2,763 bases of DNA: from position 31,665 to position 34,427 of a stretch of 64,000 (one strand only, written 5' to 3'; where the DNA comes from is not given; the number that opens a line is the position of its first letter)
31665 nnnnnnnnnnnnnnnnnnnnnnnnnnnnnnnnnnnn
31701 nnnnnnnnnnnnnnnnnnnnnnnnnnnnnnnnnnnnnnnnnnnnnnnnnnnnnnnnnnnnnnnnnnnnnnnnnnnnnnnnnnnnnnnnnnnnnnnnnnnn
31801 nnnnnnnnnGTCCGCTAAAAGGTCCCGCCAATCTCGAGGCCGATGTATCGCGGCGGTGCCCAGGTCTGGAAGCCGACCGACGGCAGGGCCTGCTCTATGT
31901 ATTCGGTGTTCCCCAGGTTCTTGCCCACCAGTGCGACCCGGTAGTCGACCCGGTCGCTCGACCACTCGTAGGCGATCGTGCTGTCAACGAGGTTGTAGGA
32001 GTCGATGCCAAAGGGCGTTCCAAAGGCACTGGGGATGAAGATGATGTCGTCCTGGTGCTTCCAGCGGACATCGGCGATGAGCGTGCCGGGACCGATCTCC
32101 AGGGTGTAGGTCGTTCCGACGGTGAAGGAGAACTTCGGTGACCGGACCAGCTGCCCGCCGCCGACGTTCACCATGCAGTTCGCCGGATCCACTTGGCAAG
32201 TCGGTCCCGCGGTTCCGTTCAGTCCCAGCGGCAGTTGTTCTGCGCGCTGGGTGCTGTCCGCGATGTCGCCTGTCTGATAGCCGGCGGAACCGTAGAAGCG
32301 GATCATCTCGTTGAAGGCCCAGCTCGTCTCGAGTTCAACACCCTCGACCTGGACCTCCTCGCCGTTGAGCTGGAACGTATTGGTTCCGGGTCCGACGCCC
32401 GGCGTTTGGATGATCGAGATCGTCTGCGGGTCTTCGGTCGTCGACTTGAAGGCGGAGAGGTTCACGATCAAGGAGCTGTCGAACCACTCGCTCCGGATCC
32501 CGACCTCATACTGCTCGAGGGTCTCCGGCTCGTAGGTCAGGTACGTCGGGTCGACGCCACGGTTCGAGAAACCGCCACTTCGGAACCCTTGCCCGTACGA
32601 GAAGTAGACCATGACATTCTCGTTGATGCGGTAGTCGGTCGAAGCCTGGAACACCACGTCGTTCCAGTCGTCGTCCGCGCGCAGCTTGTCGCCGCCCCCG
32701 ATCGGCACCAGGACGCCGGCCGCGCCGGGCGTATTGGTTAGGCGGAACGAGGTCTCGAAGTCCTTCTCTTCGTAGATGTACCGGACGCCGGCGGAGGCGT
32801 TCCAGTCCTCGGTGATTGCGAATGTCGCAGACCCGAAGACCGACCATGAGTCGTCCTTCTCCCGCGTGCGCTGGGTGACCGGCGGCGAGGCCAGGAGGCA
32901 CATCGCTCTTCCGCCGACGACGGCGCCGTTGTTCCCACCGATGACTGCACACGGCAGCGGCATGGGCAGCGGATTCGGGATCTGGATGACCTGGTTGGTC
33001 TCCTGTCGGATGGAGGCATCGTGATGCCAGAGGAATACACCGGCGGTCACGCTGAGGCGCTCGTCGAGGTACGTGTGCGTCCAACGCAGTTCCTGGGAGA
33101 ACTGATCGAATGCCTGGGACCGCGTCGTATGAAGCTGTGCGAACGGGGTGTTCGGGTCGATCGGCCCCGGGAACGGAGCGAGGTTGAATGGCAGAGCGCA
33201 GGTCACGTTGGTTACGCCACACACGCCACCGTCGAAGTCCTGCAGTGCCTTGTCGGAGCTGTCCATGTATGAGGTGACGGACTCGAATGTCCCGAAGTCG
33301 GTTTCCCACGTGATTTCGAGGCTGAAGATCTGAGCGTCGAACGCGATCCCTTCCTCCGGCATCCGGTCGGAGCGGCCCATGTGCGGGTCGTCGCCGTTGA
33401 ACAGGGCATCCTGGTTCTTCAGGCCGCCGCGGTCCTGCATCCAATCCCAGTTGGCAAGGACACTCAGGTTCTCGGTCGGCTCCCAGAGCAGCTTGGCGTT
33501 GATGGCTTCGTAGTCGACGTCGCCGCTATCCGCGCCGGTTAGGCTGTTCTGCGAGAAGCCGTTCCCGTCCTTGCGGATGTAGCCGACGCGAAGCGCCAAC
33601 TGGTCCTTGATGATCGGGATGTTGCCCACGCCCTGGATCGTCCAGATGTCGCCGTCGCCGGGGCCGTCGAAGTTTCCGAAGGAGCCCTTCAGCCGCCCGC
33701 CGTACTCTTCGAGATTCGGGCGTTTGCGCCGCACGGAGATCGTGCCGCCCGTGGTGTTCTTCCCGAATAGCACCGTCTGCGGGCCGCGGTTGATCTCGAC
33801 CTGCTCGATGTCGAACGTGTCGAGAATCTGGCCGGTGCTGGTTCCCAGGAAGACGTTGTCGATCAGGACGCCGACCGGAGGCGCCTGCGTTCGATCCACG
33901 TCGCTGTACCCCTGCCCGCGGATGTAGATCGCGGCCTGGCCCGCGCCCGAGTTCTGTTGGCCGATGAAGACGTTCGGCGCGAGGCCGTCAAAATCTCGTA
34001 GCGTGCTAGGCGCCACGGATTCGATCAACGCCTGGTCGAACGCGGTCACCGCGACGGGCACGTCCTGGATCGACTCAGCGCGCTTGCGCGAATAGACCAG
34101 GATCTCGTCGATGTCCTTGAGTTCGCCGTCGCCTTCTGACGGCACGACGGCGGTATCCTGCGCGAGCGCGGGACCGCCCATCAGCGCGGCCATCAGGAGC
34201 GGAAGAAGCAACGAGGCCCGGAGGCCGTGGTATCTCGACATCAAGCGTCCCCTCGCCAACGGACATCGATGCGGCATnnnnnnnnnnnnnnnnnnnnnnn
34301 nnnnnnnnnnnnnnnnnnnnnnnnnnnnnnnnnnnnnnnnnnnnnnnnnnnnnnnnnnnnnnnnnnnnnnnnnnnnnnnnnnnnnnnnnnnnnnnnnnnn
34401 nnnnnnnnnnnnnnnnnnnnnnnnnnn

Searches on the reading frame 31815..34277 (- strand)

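Call 66: search_protein_families(library=pfam, proteins=[window:31815-34277:-], max_evalue=0.0001)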
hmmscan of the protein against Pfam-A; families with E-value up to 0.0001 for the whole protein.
window:31815-34277:- (820 aa): 2 families
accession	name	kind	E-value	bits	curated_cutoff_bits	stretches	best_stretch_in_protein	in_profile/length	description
PF00593.30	TonB_dep_Rec_b-barrel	-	1.4e-35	124.5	27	1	310-788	55-436/436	TonB dependent receptor-like, beta-barrel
PF07715.20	Plug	-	1.6e-14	54.7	23.9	1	70-179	2-107/107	TonB-dependent Receptor Plug Domain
